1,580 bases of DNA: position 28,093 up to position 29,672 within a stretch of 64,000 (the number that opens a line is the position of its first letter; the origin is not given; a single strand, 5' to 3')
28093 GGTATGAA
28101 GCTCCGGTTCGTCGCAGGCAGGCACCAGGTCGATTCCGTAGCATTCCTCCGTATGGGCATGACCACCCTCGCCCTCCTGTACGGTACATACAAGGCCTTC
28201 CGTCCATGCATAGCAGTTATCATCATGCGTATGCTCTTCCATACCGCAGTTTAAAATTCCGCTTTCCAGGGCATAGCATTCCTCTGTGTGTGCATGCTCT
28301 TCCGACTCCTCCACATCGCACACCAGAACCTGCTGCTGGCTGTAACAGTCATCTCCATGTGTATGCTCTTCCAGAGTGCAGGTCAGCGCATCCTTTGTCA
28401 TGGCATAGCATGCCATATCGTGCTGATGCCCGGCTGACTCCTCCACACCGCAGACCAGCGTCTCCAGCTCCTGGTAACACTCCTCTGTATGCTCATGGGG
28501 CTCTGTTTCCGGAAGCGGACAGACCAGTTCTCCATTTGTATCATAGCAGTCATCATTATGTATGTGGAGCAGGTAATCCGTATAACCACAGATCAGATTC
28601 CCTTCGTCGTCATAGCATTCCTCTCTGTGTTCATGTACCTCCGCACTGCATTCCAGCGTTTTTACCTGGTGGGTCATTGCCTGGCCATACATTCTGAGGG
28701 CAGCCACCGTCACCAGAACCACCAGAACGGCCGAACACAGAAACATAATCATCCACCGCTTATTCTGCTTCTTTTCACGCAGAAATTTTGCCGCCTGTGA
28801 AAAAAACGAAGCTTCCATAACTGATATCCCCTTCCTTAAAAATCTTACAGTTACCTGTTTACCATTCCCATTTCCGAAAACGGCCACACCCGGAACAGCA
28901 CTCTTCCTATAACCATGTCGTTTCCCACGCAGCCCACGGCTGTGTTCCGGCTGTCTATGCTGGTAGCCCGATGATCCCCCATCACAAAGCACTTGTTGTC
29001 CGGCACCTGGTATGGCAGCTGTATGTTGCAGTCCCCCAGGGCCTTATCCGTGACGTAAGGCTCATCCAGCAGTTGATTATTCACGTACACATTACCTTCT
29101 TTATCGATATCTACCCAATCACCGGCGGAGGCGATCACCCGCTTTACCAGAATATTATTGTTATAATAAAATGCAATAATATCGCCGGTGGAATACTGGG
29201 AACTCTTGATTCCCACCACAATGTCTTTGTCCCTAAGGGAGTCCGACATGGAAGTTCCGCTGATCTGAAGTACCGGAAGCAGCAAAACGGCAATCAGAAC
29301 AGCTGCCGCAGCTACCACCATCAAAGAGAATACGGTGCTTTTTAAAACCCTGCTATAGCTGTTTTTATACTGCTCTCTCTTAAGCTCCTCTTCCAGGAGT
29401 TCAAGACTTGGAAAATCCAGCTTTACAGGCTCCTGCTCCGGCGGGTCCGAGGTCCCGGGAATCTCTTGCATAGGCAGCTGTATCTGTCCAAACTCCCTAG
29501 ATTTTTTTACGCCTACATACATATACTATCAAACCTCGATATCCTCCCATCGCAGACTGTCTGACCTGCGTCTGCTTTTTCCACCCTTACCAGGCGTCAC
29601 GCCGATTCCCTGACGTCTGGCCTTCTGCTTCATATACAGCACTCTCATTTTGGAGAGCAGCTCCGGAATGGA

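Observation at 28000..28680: Novel Cys/His-rich tandem repeat (C-x3-6-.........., ~10 copies) in the N-terminal region of the giant LPETG adhesin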

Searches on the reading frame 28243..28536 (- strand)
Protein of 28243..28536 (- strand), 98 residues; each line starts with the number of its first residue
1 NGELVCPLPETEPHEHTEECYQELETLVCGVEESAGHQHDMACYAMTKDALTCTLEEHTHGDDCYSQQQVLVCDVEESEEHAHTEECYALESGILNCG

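Call 28: predict_structure(alignment_id=A1)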
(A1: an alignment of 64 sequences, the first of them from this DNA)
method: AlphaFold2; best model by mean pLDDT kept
length: 98 residues; sequences in the alignment: 64
mean_pLDDT: 48.7   pTM: 0.25
mean pLDDT of the five models: 48.7, 41.3, 40.3, 38.6, 36.0
residues with pLDDT >= 90: 0; 70-90: 8; 50-70: 28; < 50: 62
segments of 3 or more residues with pLDDT < 50: 1-4, 18-27, 29-31, 43-69, 91-98
pLDDT, mean of each block of 10 residues (from residue 1): 44 50 43 53 41 36 45 70 63 41
secondary structure, 60 per line:
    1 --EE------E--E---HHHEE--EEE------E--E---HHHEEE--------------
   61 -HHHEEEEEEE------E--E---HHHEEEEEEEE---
elements in order: E25-27 E44-46 E65-71 E88-95
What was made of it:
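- Tried and rejected: AF2 on a 4-unit slice with 64 aligned slices gave pLDDT 48.7 (call 28).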

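Call 29: search_protein_representatives(alignment_id=A1)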
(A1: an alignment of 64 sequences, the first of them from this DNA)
Query: 64 sequences, 95 profile positions. Proteins with E-value up to 0.001 (for the whole library): 4336; up to 1e-10: 3110; up to 1e-30: 1446. The best 150 are listed.
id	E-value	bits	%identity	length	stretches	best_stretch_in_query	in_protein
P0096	1.3e-160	538.0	-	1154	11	4-90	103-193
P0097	2.1e-142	479.7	-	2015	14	2-92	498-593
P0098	7.9e-138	465.0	-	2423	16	4-91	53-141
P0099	2.4e-134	453.9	-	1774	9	2-91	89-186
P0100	3.4e-134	453.4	-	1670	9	2-93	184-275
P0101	5.2e-129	436.8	-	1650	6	2-93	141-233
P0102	1.5e-127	432.1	-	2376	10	10-91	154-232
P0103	8.0e-127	429.8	-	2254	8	2-91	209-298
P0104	7.1e-126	426.7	-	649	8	2-92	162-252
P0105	2.4e-124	421.8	-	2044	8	2-92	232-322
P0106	1.4e-123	419.4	-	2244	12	3-90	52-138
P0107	2.1e-120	409.2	-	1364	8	3-92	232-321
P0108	9.7e-118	400.6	-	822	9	3-91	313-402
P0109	8.8e-117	397.6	-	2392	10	2-90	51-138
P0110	2.8e-116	395.9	-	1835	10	2-81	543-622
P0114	5.5e-114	388.6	-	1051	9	2-92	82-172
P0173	1.0e-87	304.4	-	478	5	3-91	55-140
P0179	3.2e-87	302.8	-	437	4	2-91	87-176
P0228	1.1e-77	272.3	-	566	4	2-92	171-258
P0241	1.4e-76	268.7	-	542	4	5-93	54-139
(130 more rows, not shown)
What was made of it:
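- The proteins are up to 6,101 aa long (call 29).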

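Call 35: search_solved_structures(query=A1, max_evalue=10, show_alignments=3)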
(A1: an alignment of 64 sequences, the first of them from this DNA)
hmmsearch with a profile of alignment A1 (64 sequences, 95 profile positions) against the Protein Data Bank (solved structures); distinct sequences matched with E-value up to 10: 1.
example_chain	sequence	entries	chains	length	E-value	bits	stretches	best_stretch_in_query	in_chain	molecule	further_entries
8j07_d3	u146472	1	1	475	1.5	12.1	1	26-80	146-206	Tetratricopeptide repeat protein 29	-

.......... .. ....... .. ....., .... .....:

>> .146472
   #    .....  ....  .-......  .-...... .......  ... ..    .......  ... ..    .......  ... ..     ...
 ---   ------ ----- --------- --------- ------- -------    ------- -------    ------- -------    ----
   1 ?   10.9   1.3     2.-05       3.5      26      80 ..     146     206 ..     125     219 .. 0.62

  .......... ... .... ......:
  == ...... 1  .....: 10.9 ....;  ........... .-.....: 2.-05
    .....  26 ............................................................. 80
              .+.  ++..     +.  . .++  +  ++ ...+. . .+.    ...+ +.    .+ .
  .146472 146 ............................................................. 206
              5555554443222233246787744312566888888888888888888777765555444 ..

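Call 36: search_protein_families(library=pfam, proteins=[P0096, P0099, P0101, P0107, P0114, P0104, P0173, P0179, P0241, P0228], max_evalue=0.001)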
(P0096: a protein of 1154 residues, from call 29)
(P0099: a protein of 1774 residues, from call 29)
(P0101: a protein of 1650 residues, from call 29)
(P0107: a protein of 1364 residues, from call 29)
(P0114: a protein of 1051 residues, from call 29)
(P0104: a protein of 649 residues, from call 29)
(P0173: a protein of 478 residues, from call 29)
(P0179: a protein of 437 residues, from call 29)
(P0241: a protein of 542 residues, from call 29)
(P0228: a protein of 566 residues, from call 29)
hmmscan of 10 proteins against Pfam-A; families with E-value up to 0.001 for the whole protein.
P0096 (1154 aa): 0 families

P0099 (1774 aa): 4 families
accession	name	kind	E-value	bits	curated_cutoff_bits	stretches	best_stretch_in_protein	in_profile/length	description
PF02368.24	Big_2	-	2e-132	431.8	22.8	13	1456-1531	3-79/79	Bacterial Ig-like domain (group 2)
PF22359.2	Big-like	-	1.3e-15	57.7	27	0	529-557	5-33/48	Bacterial Ig-like domain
PF21764.3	Invasin_D4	-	4.1e-12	46.9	27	0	596-656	18-82/88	Invasin, domain 4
PF13629.12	T2SS-T3SS_pil_N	-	9.5e-11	41.7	23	0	715-759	27-71/72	Pilus formation protein N terminal region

P0101 (1650 aa): 2 families
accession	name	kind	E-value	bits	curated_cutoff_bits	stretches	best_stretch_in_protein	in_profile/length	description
PF24547.1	DUF7601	-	4.4e-20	72.8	27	1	1474-1610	2-116/116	Domain of unknown function (DUF7601)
PF19407.5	DUF5979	-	3.5e-05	24.8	25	1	1480-1610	2-103/104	Domain of unknown function (DUF5979)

P0107 (1364 aa): 3 families
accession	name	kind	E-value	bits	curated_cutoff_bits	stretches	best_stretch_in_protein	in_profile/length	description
PF17802.7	SpaA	-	2.6e-13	50.4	23.1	1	1202-1278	2-72/91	Prealbumin-like fold domain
PF11974.14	bMG3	-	6.2e-05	23.3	34.9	1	1192-1250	2-62/103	Bacterial alpha-2-macroglobulin MG3 domain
PF00746.26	Gram_pos_anchor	-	0.00016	21.9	20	1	1322-1357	8-41/43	LPXTG cell wall anchor motif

P0114 (1051 aa): 2 families
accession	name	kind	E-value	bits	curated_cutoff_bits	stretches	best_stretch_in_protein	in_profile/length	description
PF16116.10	DUF4832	-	1.1e-46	159.8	29.2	1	758-983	1-216/216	Domain of unknown function (DUF4832)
PF16173.10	DUF4874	-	2.8e-46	157.5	30.1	1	577-742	1-159/159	Domain of unknown function (DUF4874)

P0104 (649 aa): 0 families

P0173 (478 aa): 0 families

P0179 (437 aa): 0 families

P0241 (542 aa): 0 families

P0228 (566 aa): 1 family
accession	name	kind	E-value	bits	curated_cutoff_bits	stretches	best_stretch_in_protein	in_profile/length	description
PF05257.22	CHAP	-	1.3e-07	32.4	26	1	328-414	7-81/81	CHAP domain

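Call 69: search_protein_families(library=pfam, proteins=[P0098], max_evalue=10)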
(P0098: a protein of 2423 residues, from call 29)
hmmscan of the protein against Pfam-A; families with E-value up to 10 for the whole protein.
P0098 (2423 aa): 5 families
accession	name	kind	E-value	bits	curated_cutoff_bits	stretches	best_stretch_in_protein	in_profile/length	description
PF05738.19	Cna_B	-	9.4e-29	100.1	22.3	2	2026-2100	1-77/87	Cna protein B-type domain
PF17802.7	SpaA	-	3.2e-11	43.7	23.1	1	1883-1978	3-82/91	Prealbumin-like fold domain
PF05257.22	CHAP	-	6.1e-09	36.7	26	1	718-802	5-81/81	CHAP domain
PF07691.17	PA14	-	0.0037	17.5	24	1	1800-1877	63-133/147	PA14 domain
PF15703.10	LAT2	-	0.022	15.1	27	0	1135-1157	79-101/177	Linker for activation of T-cells family member 2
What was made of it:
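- The module is attached to many unrelated enzymes and adhesins (calls 36, 69), which fits a structural part better than a dedicated metal-uptake protein.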

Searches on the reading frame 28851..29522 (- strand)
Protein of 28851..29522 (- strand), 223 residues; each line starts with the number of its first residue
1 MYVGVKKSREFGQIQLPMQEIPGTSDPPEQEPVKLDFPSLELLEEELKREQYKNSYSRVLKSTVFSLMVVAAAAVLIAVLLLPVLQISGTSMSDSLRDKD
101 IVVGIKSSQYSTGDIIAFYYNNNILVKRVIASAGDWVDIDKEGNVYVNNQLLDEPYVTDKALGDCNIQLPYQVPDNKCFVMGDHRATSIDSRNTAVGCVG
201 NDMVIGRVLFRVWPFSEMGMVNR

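Call 21: search_protein_families(library=pfam, proteins=[window:28851-29522:-], max_evalue=0.01)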
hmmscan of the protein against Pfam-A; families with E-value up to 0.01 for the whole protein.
window:28851-29522:- (223 aa): 2 families
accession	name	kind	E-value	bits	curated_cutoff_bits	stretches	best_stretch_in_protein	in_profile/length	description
PF10502.14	Peptidase_S26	-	5.1e-30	105.1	22.9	1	62-213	3-168/168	Signal peptidase, peptidase S26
PF00717.28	Peptidase_S24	-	4.6e-06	26.7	23.3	1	84-134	37-87/116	Peptidase S24-like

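Call 68: search_protein_families(library=ncbifam, proteins=[window:28851-29522:-], max_evalue=0.001)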
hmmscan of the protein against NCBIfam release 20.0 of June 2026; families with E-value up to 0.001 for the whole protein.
window:28851-29522:- (223 aa): 5 families
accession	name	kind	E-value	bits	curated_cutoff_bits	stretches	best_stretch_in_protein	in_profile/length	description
TIGR02227.1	sigpep_I_bact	equivalog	3.6e-33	114.7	47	1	65-215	3-161/162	signal peptidase I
TIGR02771.1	TraF_Ti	equivalog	2.6e-06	27.1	100.25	1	124-208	83-165/171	conjugative transfer signal peptidase TraF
TIGR02754.1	sod_Ni_protease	equivalog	1.2e-05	25.7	63.25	0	172-209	54-89/90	nickel-type superoxide dismutase maturation protease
NF010459.0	PRK13884.1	subfamily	2.2e-05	24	156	1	123-193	86-159/178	conjugal transfer peptidase TraF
TIGR02228.1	sigpep_I_arch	equivalog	0.00048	20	51.85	1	58-172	5-126/158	signal peptidase I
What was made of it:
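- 28851..29522 (-): Signal peptidase I gene, 32 nt upstream of the adhesin. Peptidase_S26 E 5e-30 and TIGR02227 E 3.6e-33 (calls 21, 68).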
